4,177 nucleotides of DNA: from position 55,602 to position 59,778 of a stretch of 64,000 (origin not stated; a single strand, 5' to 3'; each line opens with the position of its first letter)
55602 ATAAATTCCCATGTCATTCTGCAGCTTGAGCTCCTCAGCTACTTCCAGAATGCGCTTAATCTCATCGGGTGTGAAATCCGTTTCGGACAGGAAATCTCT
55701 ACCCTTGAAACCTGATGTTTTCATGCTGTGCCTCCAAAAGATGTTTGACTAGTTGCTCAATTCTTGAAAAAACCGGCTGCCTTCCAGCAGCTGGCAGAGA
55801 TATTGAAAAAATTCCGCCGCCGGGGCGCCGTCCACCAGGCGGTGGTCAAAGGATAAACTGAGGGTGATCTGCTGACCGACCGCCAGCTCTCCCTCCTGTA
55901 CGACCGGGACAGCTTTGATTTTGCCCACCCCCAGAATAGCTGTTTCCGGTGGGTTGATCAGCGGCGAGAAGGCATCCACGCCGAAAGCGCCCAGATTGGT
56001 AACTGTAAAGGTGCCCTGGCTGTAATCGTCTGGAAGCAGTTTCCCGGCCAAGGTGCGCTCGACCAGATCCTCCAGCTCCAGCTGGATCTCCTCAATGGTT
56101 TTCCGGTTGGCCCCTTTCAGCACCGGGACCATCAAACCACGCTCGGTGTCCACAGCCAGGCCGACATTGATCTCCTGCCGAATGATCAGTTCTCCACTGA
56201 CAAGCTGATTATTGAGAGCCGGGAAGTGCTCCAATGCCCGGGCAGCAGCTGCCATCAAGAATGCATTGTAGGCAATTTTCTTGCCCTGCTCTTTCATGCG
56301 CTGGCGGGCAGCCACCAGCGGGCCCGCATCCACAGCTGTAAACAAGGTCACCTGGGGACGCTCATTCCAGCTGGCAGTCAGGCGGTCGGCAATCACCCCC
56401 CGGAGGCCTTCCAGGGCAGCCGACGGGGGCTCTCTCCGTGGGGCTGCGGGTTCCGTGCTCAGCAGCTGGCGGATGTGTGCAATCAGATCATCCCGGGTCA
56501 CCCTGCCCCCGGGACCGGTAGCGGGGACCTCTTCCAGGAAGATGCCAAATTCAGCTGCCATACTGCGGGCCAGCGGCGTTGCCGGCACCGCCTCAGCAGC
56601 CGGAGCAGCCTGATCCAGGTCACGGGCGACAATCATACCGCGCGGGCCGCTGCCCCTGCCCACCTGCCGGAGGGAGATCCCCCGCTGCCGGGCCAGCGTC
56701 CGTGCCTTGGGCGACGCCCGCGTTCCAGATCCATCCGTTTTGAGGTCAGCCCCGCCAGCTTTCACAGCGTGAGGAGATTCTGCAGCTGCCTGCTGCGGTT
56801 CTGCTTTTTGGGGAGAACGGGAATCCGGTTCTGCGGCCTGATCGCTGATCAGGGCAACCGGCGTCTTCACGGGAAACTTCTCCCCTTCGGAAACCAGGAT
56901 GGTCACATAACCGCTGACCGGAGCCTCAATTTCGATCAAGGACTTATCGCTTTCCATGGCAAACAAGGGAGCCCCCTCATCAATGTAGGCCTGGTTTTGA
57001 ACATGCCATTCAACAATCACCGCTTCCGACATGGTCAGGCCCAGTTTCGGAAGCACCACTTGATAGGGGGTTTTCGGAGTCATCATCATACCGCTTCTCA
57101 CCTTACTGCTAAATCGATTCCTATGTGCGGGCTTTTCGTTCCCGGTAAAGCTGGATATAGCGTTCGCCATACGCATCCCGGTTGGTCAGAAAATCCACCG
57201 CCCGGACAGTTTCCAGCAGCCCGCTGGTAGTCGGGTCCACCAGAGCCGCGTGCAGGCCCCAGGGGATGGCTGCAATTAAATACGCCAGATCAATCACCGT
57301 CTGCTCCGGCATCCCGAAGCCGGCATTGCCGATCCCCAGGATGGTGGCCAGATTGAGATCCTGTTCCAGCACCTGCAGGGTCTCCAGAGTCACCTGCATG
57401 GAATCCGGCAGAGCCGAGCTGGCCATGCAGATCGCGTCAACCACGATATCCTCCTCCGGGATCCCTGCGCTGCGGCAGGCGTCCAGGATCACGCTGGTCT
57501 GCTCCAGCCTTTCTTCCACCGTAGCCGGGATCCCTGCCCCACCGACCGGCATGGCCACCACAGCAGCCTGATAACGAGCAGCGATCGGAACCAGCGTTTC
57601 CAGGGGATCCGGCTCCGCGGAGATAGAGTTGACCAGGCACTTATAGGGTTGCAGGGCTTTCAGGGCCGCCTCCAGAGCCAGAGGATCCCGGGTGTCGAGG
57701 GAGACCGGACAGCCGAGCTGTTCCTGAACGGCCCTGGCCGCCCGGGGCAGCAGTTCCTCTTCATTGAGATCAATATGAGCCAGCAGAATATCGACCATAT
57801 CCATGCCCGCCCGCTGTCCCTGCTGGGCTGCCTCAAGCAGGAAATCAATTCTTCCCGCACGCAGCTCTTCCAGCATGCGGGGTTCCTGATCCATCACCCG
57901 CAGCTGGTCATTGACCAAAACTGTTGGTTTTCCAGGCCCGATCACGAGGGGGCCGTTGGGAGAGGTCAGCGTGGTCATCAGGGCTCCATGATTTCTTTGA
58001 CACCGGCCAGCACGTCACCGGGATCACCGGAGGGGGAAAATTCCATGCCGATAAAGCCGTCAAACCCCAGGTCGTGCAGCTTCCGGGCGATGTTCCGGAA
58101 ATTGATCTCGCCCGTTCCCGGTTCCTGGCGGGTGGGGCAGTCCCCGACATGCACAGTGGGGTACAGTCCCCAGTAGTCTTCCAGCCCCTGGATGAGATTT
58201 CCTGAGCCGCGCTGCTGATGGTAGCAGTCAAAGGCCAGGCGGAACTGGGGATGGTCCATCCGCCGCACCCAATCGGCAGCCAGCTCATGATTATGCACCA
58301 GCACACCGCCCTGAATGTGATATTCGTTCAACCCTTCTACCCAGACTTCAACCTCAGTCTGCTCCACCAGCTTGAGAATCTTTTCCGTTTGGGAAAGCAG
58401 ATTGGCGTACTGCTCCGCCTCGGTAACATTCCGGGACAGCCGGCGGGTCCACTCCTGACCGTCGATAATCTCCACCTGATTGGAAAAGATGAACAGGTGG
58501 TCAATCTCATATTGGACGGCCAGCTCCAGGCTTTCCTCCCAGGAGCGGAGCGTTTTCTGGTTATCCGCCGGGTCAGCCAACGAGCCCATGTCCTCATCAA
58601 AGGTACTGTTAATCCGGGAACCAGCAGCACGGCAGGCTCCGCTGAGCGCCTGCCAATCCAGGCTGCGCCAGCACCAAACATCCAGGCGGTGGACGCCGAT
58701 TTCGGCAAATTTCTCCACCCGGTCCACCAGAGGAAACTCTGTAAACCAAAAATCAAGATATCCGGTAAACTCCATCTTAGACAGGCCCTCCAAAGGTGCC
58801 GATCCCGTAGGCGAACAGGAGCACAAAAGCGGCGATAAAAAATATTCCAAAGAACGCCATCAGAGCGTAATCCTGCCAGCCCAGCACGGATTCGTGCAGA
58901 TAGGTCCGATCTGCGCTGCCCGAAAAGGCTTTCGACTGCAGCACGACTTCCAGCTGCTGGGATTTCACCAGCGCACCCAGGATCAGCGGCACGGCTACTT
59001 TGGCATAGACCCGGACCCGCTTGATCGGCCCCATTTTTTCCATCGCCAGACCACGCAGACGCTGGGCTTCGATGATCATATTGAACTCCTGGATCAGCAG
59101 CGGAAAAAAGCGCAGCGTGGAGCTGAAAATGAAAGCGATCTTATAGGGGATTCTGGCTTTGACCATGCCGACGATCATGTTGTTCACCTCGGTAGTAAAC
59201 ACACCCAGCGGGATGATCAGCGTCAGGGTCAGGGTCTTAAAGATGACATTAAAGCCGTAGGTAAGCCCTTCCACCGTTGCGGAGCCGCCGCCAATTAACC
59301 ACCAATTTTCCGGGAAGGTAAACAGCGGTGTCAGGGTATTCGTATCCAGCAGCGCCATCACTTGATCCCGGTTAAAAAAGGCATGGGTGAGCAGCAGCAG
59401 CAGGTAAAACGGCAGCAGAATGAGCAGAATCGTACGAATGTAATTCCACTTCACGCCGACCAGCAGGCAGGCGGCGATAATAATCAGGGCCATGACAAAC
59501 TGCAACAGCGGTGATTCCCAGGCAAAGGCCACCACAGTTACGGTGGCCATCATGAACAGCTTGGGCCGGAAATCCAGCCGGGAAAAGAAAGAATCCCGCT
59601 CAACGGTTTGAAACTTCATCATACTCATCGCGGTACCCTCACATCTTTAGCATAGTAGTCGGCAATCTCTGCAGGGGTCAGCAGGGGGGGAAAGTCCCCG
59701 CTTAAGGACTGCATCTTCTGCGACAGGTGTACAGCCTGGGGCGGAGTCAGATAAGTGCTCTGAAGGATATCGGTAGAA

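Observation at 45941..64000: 17-gene operon-like array mixing YgeW/SsnA/XdhD-type purine-catabolism markers with an ECF importer, a MeTr-like pterin-binding protein, AOR and a 2-oxoacid dehydrogenase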

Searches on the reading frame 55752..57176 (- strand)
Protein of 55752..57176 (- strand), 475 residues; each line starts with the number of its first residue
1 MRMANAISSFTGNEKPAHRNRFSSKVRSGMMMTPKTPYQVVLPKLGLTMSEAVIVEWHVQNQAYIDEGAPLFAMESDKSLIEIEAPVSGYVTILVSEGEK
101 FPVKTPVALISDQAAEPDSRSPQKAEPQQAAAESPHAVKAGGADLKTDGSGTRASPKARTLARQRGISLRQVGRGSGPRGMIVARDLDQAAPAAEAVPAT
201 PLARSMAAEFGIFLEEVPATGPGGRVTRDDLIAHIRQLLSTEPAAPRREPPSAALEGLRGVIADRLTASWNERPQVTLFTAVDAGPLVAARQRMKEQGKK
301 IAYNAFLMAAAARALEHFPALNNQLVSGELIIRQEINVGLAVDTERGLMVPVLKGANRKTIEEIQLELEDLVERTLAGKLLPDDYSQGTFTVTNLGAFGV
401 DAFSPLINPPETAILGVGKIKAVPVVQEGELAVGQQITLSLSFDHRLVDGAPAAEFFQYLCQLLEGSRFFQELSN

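Call 4: search_protein_families(library=pfam, proteins=[window:55752-57176:-], max_evalue=0.001)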
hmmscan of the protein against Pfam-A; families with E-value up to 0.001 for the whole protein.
window:55752-57176:- (475 aa): 3 families
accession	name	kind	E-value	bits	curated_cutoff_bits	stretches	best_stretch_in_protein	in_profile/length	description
PF00198.28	2-oxoacid_dh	-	5.9e-73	245.6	23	1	254-465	8-225/232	2-oxoacid dehydrogenases acyltransferase (catalytic domain)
PF02817.22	E3_binding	-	2.3e-22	79.4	23.7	2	197-230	1-34/36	e3 binding domain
PF00364.28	Biotin_lipoyl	-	4.1e-10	39.8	22.1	1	39-109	2-72/73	Biotin-requiring enzyme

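Call 6: search_protein_families(library=ncbifam, proteins=[window:55752-57176:-], max_evalue=0.00001)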
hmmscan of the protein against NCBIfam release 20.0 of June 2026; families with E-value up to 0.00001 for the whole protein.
window:55752-57176:- (475 aa): 11 families
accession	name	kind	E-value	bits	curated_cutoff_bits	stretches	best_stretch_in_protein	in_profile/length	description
NF008814.0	PRK11854.1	equivalog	1e-83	281.9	722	2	195-468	330-633/637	pyruvate dehydrogenase complex dihydrolipoyllysine-residue acetyltransferase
TIGR01349.1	PDHac_trf_mito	equivalog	2.8e-75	254.1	445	2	196-465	140-430/437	pyruvate dehydrogenase complex dihydrolipoamide acetyltransferase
TIGR01348.1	PDHac_trf_long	equivalog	2.7e-73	247.5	552.1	2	254-468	361-583/587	dihydrolipoyllysine-residue acetyltransferase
NF004309.0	PRK05704.1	equivalog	7.4e-67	226.5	449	1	39-465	4-399/408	2-oxoglutarate dehydrogenase complex dihydrolipoyllysine-residue succinyltransferase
TIGR01347.1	sucB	equivalog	2.3e-60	204.9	378.65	2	192-466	106-396/404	dihydrolipoyllysine-residue succinyltransferase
TIGR02927.1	SucB_Actino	equivalog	2.5e-55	188.4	423.45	1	39-473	128-577/579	2-oxoglutarate dehydrogenase, E2 component, dihydrolipoamide succinyltransferase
NF011416.0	PRK14843.1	equivalog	5.2e-53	180.1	429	1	152-465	6-340/347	dihydrolipoamide acetyltransferase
NF008815.0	PRK11857.1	equivalog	9.9e-45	153.3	378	1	247-466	75-301/308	dihydrolipoamide acetyltransferase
NF008907.0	PRK12270.1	equivalog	2e-28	98.7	878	1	140-471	96-369/1241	multifunctional oxoglutarate decarboxylase/oxoglutarate dehydrogenase thiamine pyrophosphate-binding subunit/dihydrolipoyllysine-residue suc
NF011457.0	PRK14875.1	equivalog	2e-17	63.2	307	1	39-230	5-121/372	acetoin dehydrogenase dihydrolipoyllysine-residue acetyltransferase subunit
NF008854.0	PRK11892.1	equivalog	1.7e-09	36.9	454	1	38-146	3-113/464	pyruvate dehydrogenase complex E1 component subunit beta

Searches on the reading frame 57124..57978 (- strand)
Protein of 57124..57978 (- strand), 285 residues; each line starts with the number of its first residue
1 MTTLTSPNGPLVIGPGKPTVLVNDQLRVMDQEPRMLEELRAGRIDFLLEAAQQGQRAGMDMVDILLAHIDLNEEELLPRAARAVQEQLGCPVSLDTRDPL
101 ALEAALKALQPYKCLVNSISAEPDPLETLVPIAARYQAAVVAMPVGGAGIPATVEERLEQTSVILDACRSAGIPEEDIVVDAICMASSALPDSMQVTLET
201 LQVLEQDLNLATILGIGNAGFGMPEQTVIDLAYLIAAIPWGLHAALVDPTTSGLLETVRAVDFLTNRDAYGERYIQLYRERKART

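Call 5: search_protein_families(library=pfam, proteins=[window:57124-57978:-], max_evalue=0.001)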
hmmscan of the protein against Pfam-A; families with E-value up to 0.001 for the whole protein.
window:57124-57978:- (285 aa): 2 families
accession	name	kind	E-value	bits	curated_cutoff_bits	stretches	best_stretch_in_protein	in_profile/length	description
PF00809.28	Pterin_bind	-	1.5e-16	61.3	25.5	1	42-247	18-243/244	Pterin binding enzyme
PF03599.22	CdhD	-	1.1e-06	28.2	24.8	1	28-186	36-180/387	CO dehydrogenase/acetyl-CoA synthase delta subunit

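Call 7: search_protein_families(library=ncbifam, proteins=[window:57124-57978:-], max_evalue=0.00001)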
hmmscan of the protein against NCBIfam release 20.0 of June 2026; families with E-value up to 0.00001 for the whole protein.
window:57124-57978:- (285 aa): 3 families
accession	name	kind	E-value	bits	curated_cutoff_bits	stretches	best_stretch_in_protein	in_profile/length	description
NF005719.0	PRK07535.1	domain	4.4e-52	176.8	259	1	33-283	13-263/268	methyltetrahydrofolate:corrinoid/iron-sulfur protein methyltransferase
NF040758.1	CODH_ACS_meth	exception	9.3e-28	97.3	370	1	46-277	29-261/261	carbon monoxide dehydrogenase/acetyl-CoA synthase methytransferase subunit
TIGR02082.1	metH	equivalog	8.9e-13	46.8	1010.85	1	37-256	360-593/1182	methionine synthase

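Call 55: search_solved_structures(query=window:57124-57978:-, max_evalue=0.00001, show_alignments=1)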
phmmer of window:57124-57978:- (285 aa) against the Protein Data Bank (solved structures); distinct sequences matched with E-value up to 0.00001: 14.
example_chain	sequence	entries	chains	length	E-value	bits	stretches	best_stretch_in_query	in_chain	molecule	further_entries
2yci_X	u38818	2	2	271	2.6e-23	86.2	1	77-280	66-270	5-METHYLTETRAHYDROFOLATE CORRINOID/IRON SULFUR PROTEIN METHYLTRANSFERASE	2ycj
2yck_X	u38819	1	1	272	2.6e-23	86.2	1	77-280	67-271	5-METHYLTETRAHYDROFOLATE CORRINOID/IRON SULFUR PROTEIN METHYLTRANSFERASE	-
4o0q_A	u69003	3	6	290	3.2e-23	85.9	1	45-282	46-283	Dihydropteroate synthase DHPS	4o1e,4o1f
2e7f_A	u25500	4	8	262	1.9e-22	83.4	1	77-281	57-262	5-methyltetrahydrofolate corrinoid/iron sulfur protein methyltransferase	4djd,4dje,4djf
1f6y_A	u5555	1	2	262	6.5e-22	81.6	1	77-281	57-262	5-METHYLTETRAHYDROFOLATE CORRINOID/IRON SULFUR PROTEIN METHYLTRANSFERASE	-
2ogy_A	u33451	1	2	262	2.7e-21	79.6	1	77-281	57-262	5-methyltetrahydrofolate corrinoid/iron sulfur protein methyltransferase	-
1q7m_A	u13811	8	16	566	2.1e-12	50.4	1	34-261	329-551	5-methyltetrahydrofolate S-homocysteine methyltransferase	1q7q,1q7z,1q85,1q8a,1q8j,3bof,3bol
5von_A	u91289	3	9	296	7.1e-11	45.4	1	22-249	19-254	5-methyltetrahydrofolate homocysteine S-methyltransferase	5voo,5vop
9cbq_A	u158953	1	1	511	2.6e-10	43.6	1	22-249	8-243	Methionine synthase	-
9cbo_A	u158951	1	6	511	2.6e-10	43.5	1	22-249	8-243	Methionine synthase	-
8g3h_A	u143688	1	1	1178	3.2e-10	43.2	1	20-249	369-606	Methionine synthase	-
9cbp_A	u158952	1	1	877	1.5e-09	41.1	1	22-249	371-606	Methionine synthase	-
9cbr_A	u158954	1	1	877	1.5e-09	41.1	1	22-249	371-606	Methionine synthase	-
8ssc_A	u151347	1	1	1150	2.6e-09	40.3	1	22-249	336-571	Methionine synthase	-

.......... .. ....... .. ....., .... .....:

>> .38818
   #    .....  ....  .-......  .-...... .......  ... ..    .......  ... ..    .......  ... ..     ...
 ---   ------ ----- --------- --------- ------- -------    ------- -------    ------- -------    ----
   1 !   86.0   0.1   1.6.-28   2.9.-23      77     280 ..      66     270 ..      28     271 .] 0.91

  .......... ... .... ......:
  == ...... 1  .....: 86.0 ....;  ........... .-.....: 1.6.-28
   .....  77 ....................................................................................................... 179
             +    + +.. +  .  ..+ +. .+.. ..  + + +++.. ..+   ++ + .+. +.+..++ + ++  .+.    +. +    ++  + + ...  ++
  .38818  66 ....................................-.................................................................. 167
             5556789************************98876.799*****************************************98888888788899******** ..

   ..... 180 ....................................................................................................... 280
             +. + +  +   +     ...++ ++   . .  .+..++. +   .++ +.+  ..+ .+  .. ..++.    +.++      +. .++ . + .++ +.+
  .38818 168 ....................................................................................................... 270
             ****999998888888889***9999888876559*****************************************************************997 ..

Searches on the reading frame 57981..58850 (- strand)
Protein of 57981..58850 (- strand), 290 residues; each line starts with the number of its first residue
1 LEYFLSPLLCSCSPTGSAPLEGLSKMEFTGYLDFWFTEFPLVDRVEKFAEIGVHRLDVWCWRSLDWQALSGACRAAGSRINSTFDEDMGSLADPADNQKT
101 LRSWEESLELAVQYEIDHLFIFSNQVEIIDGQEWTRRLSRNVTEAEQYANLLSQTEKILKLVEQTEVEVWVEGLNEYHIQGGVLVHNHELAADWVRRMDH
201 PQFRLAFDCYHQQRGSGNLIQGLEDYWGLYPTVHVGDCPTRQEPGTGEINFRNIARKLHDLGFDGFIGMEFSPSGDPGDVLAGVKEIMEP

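Call 5: search_protein_families(library=pfam, proteins=[window:57981-58850:-], max_evalue=0.001)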
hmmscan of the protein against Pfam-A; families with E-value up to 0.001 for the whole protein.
window:57981-58850:- (290 aa): 1 family
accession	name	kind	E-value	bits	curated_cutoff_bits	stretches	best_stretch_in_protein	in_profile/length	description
PF01261.30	AP_endonuc_2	-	4.6e-21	76.1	31.1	1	57-274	21-232/249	Xylose isomerase-like TIM barrel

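Call 7: search_protein_families(library=ncbifam, proteins=[window:57981-58850:-], max_evalue=0.00001)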
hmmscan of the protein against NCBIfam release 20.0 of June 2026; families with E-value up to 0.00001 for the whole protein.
window:57981-58850:- (290 aa): 6 families
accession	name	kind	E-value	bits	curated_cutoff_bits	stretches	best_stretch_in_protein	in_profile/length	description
TIGR03234.1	OH-pyruv-isom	equivalog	1.6e-25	89.9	353.45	1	28-277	3-246/254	hydroxypyruvate isomerase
NF043033.1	OxoTetrIsom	equivalog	3.8e-25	89.1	325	1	28-279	4-245/251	2-oxo-tetronate isomerase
NF007444.0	PRK09997.1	equivalog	8.6e-15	54.9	465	1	154-274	125-244/258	hydroxypyruvate isomerase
NF007441.0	PRK09989.1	equivalog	4.5e-14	52.8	412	1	167-277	138-247/258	HPr family phosphocarrier protein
NF041099.2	keto_glucon_epim_IolO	equivalog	6.9e-13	48.5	300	1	131-276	112-251/269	5-keto-L-gluconate epimerase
NF051856.1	PsicseEpim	equivalog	8.2e-13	48.8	300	1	133-270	111-244/287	D-psicose 3-epimerase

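Call 59: search_solved_structures(query=window:57981-58775:-, max_evalue=0.001)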
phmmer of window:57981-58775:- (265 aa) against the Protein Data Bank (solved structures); distinct sequences matched with E-value up to 0.001: 10.
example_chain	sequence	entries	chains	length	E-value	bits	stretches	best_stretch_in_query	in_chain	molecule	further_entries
3ngf_A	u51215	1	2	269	4.1e-14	56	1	142-254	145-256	AP endonuclease, family 2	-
1k77_A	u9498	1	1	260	1.1e-11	48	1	177-250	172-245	Hypothetical protein ygbM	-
7x7w_A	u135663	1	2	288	1.6e-08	37.6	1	114-245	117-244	D-PSICOSE 3-EPIMERASE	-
3vnk_A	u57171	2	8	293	6.9e-08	35.6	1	110-245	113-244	Xylose isomerase domain protein TIM barrel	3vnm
3vni_A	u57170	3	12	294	6.9e-08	35.6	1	110-245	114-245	Xylose isomerase domain protein TIM barrel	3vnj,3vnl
7e9w_A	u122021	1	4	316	8.3e-08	35.3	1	111-245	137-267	D-psicose 3-epimerase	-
8xix_A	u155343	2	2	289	5e-06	29.5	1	132-245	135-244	D-tagatose 3-epimerase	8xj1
8xiv_A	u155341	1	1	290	5e-06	29.5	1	132-245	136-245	D-tagatose 3-epimerase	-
6wn6_A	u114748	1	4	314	6.1e-05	25.9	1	127-245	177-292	3-keto-D-glucoside 4-epimerase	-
2zvr_A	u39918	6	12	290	0.0002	24.2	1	104-249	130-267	Uncharacterized protein TM_0416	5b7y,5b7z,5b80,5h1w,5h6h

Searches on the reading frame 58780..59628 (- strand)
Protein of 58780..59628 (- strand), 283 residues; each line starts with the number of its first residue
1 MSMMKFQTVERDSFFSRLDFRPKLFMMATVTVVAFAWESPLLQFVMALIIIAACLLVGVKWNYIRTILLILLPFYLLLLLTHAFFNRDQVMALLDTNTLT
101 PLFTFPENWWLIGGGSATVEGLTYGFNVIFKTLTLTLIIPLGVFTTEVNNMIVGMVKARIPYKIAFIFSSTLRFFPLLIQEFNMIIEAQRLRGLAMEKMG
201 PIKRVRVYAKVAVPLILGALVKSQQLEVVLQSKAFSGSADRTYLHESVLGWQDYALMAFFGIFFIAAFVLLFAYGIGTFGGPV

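Call 5: search_protein_families(library=pfam, proteins=[window:58780-59628:-], max_evalue=0.001)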
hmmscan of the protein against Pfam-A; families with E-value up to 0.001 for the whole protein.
window:58780-59628:- (283 aa): 1 family
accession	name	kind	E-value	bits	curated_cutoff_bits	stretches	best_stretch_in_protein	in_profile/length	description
PF02361.21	CbiQ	-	5.2e-28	98.6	25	1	13-242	3-214/216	Cobalt transport protein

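Call 7: search_protein_families(library=ncbifam, proteins=[window:58780-59628:-], max_evalue=0.00001)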
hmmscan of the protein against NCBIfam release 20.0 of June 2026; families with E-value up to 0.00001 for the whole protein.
window:58780-59628:- (283 aa): 1 family
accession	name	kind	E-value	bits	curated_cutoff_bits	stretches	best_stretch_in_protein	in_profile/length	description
TIGR02454.1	ECF_T_CbiQ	equivalog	2.3e-20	73.3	111.8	1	21-232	4-199/200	cobalt ECF transporter T component CbiQ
